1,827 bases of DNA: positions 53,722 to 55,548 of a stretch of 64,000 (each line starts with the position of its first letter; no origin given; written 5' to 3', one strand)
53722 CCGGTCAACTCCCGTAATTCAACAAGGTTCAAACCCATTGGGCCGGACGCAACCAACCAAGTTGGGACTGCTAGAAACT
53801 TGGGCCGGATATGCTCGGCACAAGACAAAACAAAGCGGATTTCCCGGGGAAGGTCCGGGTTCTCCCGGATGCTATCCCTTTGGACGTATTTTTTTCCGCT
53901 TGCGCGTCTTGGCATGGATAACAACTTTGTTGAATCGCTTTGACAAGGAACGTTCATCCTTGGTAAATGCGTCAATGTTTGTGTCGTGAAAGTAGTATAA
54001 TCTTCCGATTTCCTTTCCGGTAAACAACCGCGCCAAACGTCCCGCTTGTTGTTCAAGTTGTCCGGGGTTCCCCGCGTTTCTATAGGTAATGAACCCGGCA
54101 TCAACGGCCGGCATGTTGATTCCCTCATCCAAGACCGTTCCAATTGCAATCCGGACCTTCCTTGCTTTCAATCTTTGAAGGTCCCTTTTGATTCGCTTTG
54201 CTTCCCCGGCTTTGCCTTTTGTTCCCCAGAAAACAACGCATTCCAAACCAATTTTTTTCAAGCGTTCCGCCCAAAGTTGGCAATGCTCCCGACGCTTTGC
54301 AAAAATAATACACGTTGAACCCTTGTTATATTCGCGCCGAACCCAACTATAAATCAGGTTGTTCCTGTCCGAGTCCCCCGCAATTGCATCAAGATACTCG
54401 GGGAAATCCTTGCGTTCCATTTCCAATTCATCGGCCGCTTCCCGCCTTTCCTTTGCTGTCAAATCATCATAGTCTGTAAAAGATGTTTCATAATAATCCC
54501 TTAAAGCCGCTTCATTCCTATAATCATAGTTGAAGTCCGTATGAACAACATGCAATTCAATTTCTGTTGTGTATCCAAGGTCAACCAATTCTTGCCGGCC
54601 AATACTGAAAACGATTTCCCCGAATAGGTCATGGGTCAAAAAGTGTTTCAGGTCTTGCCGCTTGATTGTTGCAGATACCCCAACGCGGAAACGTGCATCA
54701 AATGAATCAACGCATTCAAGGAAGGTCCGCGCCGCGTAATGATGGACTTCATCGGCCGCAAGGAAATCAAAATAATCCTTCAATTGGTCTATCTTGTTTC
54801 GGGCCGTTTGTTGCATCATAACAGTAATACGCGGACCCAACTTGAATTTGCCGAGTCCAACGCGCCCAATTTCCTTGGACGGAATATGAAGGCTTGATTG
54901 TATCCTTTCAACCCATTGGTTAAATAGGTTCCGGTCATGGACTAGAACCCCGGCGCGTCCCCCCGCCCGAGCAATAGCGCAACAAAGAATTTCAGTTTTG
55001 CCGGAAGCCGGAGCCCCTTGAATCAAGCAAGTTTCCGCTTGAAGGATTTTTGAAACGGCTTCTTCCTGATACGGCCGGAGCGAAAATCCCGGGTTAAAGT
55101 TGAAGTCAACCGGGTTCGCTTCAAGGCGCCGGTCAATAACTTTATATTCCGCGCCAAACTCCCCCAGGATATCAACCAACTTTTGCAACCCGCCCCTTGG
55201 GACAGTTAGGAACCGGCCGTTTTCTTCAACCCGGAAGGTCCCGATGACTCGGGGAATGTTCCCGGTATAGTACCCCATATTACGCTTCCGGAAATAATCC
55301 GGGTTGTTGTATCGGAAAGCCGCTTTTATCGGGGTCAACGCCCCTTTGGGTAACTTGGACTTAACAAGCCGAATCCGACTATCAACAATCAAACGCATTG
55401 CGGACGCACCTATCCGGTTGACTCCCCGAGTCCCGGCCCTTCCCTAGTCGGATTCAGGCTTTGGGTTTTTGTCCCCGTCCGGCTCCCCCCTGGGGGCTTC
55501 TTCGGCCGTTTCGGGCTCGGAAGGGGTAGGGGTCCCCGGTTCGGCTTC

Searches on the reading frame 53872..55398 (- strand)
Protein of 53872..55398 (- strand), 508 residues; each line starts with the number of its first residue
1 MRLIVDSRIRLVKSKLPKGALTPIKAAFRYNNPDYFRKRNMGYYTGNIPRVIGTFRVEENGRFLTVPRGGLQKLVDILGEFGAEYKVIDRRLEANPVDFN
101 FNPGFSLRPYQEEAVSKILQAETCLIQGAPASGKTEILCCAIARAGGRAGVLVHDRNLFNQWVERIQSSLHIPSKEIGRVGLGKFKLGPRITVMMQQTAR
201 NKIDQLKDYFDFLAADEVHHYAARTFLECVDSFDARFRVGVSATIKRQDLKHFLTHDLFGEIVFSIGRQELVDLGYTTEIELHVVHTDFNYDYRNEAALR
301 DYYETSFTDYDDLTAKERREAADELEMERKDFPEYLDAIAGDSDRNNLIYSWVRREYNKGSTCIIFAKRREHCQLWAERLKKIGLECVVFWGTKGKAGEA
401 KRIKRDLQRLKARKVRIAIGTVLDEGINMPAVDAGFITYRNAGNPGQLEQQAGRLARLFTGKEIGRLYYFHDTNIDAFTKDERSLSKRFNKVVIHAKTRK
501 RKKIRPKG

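Call 42: search_protein_families(library=pfam, proteins=[window:53872-55398:-], max_evalue=0.001)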
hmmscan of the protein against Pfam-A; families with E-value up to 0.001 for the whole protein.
window:53872-55398:- (508 aa): 3 families
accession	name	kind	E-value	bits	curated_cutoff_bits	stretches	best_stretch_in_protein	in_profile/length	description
PF04851.21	ResIII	-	3.1e-18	66.7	22.5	1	105-247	2-164/164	Type III restriction enzyme, res subunit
PF00270.35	DEAD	-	2.5e-11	44.1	26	1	108-251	1-165/167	DEAD/DEAH box helicase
PF00271.37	Helicase_C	-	4.8e-07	30.5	23.5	1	353-457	10-108/110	Helicase conserved C-terminal domain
